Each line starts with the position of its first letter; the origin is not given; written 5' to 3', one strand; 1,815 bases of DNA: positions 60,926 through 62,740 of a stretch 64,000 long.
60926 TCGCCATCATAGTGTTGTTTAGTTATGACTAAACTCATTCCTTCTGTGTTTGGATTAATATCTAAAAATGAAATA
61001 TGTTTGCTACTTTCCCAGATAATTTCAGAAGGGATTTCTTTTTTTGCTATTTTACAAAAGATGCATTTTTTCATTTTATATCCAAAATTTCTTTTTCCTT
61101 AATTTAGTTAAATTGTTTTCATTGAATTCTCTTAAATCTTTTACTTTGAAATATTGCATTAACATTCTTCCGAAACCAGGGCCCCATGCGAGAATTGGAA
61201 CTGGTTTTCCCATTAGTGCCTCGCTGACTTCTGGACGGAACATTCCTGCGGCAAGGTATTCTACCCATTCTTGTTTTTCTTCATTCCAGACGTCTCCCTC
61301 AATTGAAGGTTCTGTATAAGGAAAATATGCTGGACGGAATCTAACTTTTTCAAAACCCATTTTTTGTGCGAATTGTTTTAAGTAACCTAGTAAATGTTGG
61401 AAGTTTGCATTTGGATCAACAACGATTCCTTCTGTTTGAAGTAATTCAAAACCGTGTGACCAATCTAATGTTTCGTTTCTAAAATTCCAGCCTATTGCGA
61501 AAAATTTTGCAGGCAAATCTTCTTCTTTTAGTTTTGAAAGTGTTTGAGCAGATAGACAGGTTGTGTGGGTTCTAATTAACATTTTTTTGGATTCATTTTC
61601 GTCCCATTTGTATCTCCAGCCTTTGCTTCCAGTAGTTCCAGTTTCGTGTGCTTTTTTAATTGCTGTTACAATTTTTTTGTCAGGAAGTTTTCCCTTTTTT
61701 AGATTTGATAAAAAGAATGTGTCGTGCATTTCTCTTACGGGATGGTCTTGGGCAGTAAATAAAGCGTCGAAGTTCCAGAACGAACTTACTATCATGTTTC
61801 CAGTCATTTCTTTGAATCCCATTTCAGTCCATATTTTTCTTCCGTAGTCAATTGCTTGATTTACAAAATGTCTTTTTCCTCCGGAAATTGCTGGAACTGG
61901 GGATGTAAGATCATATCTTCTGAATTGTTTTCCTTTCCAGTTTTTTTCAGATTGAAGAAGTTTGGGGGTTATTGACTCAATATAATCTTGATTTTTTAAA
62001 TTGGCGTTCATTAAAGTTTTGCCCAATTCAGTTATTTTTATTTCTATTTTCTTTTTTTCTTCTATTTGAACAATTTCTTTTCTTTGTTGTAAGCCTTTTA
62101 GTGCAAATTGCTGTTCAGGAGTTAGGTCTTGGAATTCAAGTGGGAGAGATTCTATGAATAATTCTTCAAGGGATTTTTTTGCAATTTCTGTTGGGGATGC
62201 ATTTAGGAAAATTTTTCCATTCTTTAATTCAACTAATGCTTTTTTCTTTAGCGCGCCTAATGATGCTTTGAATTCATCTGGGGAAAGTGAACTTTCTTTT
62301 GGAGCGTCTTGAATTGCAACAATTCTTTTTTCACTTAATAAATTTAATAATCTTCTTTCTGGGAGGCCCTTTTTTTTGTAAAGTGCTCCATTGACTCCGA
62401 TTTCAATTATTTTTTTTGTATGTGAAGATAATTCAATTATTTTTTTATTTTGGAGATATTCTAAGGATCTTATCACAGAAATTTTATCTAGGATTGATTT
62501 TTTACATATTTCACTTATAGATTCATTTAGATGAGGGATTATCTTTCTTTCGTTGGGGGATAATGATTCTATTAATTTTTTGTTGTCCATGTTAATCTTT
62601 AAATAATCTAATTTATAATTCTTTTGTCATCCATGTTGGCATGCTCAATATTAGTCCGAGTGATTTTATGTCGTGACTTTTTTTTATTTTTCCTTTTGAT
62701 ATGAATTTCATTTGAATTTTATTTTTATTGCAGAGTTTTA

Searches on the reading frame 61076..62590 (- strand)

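Call 85: search_protein_families(library=pfam, proteins=[window:61076-62590:-], max_evalue=0.001)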
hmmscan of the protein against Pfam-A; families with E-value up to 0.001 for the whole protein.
window:61076-62590:- (504 aa): 1 family
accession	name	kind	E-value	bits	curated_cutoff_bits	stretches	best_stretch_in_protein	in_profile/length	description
PF01409.25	tRNA-synt_2d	-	5e-72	242.8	19.8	1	226-498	2-244/246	tRNA synthetases class II core domain (F)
